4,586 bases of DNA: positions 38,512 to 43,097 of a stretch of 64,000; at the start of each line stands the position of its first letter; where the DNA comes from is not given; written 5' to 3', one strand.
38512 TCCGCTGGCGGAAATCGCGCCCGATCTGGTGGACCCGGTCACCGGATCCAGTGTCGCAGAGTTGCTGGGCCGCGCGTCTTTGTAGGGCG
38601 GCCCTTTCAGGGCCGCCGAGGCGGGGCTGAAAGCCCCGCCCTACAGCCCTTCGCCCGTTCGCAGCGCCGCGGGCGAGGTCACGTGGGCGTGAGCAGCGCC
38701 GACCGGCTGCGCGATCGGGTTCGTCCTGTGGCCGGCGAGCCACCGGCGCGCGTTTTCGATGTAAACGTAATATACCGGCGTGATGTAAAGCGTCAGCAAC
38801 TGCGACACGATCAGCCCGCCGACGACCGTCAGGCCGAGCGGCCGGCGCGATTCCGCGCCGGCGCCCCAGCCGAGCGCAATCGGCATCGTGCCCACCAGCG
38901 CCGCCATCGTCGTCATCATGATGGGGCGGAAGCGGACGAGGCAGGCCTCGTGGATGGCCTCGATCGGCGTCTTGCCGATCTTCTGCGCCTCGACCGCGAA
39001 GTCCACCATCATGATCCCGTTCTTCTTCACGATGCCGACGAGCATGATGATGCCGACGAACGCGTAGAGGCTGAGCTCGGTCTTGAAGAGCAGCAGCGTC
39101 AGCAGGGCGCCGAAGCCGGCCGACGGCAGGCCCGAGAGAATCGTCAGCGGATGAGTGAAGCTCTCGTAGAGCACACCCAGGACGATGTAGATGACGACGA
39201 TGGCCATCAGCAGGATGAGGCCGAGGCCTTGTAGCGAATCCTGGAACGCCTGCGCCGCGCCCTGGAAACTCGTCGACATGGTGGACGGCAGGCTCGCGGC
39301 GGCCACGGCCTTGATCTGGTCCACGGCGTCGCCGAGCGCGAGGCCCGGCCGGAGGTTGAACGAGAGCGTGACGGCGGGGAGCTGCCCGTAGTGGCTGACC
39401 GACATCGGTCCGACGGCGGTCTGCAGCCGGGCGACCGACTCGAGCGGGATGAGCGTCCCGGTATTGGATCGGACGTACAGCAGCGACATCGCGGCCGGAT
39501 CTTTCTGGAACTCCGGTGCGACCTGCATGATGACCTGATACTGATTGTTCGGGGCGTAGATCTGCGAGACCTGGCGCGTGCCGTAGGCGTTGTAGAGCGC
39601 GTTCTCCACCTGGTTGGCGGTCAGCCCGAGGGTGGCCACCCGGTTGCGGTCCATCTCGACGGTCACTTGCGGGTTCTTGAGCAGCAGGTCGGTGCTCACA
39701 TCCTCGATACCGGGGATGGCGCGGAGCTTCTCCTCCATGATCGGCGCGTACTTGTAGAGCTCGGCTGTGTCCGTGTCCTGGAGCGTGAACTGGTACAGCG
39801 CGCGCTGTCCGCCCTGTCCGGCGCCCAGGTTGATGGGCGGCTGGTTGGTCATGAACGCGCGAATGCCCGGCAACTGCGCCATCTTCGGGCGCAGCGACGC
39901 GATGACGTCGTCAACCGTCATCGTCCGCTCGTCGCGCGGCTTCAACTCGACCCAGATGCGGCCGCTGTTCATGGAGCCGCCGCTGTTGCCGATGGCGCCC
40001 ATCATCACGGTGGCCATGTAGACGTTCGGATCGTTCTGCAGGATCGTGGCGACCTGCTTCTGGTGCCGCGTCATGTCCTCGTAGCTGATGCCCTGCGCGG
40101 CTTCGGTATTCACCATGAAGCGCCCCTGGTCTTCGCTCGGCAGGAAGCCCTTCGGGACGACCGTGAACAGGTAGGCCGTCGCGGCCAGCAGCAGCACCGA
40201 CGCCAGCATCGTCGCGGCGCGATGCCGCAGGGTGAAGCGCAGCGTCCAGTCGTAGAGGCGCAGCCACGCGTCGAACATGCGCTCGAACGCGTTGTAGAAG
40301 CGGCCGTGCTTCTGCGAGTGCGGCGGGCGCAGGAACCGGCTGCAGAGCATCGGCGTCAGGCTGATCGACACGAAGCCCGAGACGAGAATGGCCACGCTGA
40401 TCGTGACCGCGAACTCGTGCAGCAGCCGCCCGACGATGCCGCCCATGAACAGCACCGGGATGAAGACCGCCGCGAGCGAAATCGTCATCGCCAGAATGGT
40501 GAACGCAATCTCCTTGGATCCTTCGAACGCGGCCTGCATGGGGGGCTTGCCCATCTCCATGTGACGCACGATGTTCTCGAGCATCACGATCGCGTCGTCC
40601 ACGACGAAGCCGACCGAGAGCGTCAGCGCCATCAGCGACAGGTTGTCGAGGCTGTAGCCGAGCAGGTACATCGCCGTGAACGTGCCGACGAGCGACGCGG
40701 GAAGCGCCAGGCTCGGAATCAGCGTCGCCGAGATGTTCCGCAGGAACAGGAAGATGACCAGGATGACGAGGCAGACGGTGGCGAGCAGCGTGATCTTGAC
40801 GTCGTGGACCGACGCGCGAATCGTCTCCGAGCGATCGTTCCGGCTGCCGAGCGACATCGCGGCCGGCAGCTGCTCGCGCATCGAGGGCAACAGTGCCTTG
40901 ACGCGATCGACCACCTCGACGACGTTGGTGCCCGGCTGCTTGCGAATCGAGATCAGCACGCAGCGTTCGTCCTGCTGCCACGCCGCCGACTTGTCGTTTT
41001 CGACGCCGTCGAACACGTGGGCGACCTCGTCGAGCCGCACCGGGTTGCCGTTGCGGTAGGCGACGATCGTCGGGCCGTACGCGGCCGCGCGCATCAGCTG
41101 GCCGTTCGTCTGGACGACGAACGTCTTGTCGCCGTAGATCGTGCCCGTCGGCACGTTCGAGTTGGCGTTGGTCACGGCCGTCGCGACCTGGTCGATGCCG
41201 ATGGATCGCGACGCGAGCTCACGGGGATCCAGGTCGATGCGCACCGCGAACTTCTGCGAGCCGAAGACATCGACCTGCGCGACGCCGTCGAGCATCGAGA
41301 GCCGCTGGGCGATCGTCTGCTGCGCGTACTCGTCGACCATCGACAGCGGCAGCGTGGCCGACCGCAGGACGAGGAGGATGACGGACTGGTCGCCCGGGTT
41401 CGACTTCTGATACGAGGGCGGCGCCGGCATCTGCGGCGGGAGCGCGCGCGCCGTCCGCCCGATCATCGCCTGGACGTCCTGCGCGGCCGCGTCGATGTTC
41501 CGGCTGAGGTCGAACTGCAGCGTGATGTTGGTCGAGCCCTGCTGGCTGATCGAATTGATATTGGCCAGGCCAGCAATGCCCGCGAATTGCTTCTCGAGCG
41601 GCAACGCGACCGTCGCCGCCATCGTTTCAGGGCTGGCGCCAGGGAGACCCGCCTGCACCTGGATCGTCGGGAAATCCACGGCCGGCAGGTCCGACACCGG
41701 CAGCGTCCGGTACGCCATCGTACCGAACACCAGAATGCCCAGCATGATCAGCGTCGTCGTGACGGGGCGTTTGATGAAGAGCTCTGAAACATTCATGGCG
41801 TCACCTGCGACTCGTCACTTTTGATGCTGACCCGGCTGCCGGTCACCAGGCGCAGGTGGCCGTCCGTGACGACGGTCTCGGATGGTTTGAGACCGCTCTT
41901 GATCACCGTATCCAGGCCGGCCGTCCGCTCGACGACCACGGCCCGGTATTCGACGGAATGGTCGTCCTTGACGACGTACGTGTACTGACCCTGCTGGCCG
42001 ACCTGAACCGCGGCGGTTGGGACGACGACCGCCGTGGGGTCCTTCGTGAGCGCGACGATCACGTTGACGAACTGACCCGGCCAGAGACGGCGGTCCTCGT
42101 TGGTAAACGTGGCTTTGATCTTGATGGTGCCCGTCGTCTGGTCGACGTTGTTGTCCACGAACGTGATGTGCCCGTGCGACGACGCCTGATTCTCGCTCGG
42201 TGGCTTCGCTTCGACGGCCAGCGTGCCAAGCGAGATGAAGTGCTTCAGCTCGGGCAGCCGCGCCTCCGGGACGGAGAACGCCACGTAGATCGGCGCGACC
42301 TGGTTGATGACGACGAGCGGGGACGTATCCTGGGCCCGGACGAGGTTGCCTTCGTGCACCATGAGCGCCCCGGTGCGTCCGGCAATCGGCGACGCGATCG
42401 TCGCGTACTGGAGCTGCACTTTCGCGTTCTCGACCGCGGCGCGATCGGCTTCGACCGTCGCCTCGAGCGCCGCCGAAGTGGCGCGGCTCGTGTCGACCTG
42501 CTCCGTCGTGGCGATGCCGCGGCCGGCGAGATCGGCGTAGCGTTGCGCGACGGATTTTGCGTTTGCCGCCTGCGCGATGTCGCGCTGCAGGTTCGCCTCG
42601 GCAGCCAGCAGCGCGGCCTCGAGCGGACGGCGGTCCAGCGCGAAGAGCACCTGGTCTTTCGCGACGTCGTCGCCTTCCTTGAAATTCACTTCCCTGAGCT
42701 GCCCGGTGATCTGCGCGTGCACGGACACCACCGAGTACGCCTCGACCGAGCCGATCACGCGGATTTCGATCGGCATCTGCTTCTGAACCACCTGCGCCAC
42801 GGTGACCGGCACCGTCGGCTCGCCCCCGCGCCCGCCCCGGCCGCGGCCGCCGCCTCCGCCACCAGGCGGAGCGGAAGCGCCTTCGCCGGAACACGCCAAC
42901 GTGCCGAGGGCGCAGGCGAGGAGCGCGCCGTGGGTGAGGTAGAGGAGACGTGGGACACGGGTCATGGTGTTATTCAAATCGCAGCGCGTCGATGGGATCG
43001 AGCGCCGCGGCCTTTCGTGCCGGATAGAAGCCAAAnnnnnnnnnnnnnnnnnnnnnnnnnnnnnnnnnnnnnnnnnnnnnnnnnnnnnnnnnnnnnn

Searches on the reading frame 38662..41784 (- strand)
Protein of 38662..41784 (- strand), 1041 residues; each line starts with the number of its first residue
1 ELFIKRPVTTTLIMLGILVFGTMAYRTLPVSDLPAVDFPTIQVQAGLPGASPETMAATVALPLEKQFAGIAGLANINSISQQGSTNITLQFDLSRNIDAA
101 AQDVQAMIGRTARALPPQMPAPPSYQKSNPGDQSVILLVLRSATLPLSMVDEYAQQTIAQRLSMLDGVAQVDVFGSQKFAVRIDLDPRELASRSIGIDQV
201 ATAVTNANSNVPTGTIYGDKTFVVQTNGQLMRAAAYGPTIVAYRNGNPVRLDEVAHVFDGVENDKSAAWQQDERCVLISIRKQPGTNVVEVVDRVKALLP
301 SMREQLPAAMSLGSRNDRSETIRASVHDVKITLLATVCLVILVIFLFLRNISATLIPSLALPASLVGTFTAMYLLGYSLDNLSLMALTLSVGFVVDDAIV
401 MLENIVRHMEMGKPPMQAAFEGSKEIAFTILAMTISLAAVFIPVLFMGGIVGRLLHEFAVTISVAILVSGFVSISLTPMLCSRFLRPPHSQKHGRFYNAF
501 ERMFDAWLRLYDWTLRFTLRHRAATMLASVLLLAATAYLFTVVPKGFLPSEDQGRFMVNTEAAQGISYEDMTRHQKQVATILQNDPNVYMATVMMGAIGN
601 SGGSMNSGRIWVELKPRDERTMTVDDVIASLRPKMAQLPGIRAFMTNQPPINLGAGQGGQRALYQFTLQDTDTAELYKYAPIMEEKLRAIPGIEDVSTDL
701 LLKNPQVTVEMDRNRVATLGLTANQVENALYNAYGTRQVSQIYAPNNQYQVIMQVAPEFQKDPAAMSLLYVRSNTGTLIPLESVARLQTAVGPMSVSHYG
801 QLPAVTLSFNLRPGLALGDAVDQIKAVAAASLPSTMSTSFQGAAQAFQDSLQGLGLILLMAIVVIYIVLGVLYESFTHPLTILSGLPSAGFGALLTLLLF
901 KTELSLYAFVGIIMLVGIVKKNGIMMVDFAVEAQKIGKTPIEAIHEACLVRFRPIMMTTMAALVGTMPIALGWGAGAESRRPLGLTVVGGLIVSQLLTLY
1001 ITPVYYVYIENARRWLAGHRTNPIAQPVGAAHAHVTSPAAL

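Call 59: search_protein_families(library=pfam, max_evalue=0.0001, proteins=[window:38662-41784:-])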
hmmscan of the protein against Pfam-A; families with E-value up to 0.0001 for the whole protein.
window:38662-41784:- (1041 aa): 3 families
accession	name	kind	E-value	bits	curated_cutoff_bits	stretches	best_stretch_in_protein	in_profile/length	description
PF00873.25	ACR_tran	-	0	1047.1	28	1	2-1009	4-1020/1021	AcrB/AcrD/AcrF family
PF03176.21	MMPL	-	4.9e-13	49.2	20.5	1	203-483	12-301/333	MMPL family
PF02355.23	SecD_SecF_C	-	1.1e-05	25.3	20.5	1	331-474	36-176/189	Protein export membrane protein SecD/SecF, C-terminal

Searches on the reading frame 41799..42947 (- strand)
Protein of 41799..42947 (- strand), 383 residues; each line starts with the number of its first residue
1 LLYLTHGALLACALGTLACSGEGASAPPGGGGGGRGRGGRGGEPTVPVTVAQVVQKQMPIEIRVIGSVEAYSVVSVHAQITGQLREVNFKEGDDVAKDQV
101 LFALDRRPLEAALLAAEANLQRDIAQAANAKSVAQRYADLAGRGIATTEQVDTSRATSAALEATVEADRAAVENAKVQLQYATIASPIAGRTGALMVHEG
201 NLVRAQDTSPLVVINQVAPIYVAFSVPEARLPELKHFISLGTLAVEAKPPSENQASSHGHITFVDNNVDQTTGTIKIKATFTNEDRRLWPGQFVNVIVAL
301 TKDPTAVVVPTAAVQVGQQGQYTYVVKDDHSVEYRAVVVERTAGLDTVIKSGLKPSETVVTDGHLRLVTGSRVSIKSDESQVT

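Call 60: search_protein_families(library=pfam, max_evalue=0.0001, proteins=[window:41799-42947:-])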
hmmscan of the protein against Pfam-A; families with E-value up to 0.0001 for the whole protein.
window:41799-42947:- (383 aa): 3 families
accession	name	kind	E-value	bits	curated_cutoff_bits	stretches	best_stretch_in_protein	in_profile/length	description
PF16576.10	HlyD_D23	-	2.8e-18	66.4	30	1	61-294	5-214/214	Barrel-sandwich domain of CusB or HlyD membrane-fusion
PF13533.13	Biotin_lipoyl_2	-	6.2e-07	29.5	29.8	1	74-105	1-32/32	Biotin-lipoyl like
PF13437.12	HlyD_3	-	2.9e-06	28.4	22.2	1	183-288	1-103/106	HlyD family secretion protein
